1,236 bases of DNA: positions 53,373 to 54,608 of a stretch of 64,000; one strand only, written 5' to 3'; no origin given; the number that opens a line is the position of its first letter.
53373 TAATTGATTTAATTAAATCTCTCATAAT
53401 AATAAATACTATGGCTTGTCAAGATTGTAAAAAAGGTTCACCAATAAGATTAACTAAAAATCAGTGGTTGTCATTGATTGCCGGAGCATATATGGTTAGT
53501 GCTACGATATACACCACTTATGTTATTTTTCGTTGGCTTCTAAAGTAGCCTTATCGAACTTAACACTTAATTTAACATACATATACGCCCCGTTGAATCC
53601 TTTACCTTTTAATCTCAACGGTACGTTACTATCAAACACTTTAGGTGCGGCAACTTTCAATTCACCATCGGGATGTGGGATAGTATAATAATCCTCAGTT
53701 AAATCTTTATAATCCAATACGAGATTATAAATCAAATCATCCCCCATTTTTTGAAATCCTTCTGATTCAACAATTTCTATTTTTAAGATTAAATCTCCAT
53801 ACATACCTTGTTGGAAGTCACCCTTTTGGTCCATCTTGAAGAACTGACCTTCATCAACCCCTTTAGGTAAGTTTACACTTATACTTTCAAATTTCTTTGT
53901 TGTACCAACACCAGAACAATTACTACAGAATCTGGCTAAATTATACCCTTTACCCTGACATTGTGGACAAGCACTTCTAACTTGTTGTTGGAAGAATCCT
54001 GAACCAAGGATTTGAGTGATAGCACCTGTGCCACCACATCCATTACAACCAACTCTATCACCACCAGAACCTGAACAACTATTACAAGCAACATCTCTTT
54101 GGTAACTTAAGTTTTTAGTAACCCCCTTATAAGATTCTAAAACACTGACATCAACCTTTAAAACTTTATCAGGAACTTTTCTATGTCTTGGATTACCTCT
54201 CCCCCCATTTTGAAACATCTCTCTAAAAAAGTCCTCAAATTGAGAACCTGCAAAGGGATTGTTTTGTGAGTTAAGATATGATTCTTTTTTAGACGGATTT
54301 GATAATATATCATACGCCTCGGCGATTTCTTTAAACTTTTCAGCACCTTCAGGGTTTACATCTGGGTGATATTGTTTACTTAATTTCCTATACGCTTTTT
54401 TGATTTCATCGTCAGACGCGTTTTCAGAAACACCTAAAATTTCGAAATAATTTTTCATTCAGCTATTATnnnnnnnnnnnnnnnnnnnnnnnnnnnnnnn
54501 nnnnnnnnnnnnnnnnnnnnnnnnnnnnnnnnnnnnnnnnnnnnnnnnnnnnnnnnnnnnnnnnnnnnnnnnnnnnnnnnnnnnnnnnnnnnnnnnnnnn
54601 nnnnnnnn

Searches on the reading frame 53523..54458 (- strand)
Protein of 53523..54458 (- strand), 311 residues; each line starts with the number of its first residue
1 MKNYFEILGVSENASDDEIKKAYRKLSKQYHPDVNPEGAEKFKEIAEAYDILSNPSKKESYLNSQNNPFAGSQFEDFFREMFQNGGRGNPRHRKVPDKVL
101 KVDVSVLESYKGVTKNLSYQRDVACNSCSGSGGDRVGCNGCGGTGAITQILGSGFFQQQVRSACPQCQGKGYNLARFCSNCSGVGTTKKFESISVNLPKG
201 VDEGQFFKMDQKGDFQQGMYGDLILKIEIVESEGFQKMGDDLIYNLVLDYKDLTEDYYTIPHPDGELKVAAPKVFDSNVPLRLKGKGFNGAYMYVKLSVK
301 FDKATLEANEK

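Call 28: search_protein_families(library=phrogs, proteins=[window:53523-54458:-], max_evalue=0.0001)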
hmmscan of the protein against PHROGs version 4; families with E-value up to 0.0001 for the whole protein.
window:53523-54458:- (311 aa): 8 families
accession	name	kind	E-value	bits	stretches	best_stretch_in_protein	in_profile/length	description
phrog_14336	-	unknown function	1.5e-61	209.7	1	2-289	4-313/363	-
phrog_2778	-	unknown function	4e-10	40.9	1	2-63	35-97/239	-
phrog_15863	-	unknown function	9.1e-09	36.1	1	2-82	147-223/312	-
phrog_9210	-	unknown function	3.4e-08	34.3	1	5-53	152-200/204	-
phrog_11153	-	unknown function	2e-07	32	1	4-61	7-66/337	-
phrog_13942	-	unknown function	4.7e-07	30.4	1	6-55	19-67/336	-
phrog_127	-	transcription regulation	5.4e-06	27.2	1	107-173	140-198/253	anti-termination protein Q-like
phrog_31004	-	unknown function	1e-05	26.9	1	5-54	4-56/156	-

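Call 75: search_protein_families(library=pfam, proteins=[window:53523-54458:-], max_evalue=0.001)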
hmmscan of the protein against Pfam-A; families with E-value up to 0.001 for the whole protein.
window:53523-54458:- (311 aa): 3 families
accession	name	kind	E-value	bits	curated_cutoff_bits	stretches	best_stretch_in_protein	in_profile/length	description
PF00226.36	DnaJ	-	4.7e-25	87.9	27.8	1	3-61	1-62/63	DnaJ domain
PF01556.23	DnaJ_C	-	4.1e-20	72.8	26.6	1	101-291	4-135/152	DnaJ C terminal domain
PF00684.25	DnaJ_CXXCXGXG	-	3.8e-08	33.9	32.7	1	125-184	1-64/65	DnaJ central domain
